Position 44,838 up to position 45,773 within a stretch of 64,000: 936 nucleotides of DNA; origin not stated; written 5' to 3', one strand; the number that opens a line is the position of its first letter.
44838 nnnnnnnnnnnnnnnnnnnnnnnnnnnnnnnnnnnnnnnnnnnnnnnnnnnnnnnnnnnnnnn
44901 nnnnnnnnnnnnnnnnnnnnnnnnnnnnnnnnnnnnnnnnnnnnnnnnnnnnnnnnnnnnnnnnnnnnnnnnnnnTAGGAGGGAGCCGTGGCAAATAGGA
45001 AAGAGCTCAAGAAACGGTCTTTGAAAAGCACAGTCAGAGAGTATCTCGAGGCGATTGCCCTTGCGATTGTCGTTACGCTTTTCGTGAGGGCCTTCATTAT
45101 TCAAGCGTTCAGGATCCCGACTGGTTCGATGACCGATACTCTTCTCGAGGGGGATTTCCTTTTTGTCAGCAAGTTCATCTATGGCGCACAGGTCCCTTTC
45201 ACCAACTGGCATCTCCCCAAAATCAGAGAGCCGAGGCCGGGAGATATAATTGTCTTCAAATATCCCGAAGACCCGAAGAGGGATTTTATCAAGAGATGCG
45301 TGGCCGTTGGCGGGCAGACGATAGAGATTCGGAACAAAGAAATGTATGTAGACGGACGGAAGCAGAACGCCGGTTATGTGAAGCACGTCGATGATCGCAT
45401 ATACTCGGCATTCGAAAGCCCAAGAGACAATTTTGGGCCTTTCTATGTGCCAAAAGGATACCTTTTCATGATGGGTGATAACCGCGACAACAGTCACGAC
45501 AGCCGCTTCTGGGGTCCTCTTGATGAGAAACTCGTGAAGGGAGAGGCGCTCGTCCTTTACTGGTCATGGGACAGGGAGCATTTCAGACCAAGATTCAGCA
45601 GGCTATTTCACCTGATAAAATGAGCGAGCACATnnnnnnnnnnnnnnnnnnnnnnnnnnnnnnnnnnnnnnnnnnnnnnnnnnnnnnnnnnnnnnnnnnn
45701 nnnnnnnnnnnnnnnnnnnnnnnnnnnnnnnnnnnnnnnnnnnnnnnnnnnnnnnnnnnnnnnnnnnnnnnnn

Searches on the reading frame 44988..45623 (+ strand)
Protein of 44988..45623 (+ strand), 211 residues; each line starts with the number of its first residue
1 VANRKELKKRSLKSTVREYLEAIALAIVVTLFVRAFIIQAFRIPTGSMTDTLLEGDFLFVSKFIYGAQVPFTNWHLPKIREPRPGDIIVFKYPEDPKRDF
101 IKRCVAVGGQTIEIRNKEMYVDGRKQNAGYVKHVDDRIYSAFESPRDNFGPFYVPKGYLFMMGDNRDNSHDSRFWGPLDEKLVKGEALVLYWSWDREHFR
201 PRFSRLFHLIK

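Call 10: search_protein_families(library=ncbifam, proteins=[window:44988-45623:+], max_evalue=0.00001)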
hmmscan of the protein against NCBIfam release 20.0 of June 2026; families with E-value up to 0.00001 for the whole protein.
window:44988-45623:+ (211 aa): 5 families
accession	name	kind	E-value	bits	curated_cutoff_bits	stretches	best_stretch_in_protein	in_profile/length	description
TIGR02227.1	sigpep_I_bact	equivalog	9.3e-46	155.7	47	1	21-195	3-162/162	signal peptidase I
NF008114.0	PRK10861.1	equivalog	1.3e-42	146.3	277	2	4-114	48-158/324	signal peptidase I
TIGR02771.1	TraF_Ti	equivalog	8.2e-12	45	100.25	1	22-186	7-164/171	conjugative transfer signal peptidase TraF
TIGR02754.1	sod_Ni_protease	equivalog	4.9e-08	33.3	63.25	0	157-188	58-89/90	nickel-type superoxide dismutase maturation protease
NF010412.0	PRK13838.1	subfamily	4.7e-07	29.4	186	1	100-183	89-165/177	conjugal transfer pilin processing protease TraF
